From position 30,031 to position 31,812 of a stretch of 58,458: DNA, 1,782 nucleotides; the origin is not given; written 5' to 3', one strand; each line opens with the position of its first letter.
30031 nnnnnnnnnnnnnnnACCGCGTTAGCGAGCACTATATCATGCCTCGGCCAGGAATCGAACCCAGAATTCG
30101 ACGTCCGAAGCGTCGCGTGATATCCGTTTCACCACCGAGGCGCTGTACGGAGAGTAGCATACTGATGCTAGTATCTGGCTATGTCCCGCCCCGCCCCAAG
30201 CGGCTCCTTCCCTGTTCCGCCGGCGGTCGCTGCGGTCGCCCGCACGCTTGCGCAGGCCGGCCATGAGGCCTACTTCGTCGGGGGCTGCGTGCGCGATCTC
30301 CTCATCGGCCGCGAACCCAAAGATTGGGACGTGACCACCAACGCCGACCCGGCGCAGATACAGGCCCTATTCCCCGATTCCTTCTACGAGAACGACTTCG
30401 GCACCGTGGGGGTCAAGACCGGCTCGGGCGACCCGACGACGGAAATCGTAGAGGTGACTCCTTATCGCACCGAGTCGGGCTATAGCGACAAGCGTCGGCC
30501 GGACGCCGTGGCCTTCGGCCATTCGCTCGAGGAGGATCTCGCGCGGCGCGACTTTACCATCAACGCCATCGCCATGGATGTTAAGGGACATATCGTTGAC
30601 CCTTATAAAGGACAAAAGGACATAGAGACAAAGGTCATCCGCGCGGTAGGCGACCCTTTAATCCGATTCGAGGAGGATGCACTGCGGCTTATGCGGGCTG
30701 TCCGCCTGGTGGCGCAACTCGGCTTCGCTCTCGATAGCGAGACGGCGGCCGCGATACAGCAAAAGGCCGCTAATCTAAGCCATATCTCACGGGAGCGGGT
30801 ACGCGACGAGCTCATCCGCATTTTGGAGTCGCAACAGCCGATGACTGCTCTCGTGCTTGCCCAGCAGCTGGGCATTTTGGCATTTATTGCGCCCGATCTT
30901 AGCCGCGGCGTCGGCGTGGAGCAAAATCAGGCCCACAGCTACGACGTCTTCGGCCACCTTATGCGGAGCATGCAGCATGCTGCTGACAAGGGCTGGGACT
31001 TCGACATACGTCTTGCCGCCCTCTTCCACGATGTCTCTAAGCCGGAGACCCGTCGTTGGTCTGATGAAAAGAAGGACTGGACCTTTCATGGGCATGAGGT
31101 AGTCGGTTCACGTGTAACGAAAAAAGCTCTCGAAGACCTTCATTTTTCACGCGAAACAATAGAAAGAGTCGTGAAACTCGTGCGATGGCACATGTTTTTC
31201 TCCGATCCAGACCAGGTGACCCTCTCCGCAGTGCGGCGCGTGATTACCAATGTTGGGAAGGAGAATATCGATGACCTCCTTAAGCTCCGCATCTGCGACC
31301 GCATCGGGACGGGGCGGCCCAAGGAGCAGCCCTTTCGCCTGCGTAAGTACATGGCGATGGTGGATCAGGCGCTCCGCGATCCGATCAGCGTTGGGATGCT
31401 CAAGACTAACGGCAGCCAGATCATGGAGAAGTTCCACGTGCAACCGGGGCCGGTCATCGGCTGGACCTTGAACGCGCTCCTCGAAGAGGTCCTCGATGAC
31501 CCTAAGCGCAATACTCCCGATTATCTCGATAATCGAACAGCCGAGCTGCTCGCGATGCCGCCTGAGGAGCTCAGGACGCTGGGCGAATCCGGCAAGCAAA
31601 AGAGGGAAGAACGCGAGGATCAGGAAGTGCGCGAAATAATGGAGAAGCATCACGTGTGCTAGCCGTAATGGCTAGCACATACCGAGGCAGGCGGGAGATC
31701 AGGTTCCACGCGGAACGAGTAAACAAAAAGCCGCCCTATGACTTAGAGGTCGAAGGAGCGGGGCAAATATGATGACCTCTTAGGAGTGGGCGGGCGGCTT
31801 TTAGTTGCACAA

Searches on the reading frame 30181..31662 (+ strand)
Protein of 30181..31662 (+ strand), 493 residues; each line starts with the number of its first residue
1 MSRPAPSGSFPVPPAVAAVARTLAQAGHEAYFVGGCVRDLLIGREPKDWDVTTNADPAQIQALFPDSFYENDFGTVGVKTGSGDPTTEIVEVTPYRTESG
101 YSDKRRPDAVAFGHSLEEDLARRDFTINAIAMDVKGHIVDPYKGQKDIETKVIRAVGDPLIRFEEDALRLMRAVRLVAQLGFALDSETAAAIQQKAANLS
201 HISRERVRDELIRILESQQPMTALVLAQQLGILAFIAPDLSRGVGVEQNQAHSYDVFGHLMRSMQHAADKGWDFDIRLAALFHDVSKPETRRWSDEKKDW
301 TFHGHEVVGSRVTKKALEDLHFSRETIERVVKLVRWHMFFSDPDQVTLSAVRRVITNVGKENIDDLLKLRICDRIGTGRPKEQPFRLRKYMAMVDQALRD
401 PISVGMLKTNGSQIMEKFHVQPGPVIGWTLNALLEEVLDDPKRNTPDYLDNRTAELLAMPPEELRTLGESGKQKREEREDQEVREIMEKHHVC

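Call 61: search_protein_families(library=pfam, proteins=[window:30181-31662:+], max_evalue=0.0001)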
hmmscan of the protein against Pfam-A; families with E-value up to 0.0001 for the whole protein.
window:30181-31662:+ (493 aa): 4 families
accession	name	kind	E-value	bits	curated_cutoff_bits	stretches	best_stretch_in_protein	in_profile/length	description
PF01743.26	PolyA_pol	-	3.3e-36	124.8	23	1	30-154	1-126/126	Poly A polymerase head domain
PF12627.12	PolyA_pol_RNAbd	-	1.7e-15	56.9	22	1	181-241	1-61/64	Probable RNA and SrmB- binding site of polymerase A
PF01966.28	HD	-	1.3e-11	45.2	22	1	256-344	1-92/116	HD domain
PF13735.12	tRNA_NucTran2_2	-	2.8e-05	24.6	27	1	294-448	4-144/149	tRNA nucleotidyltransferase domain 2 putative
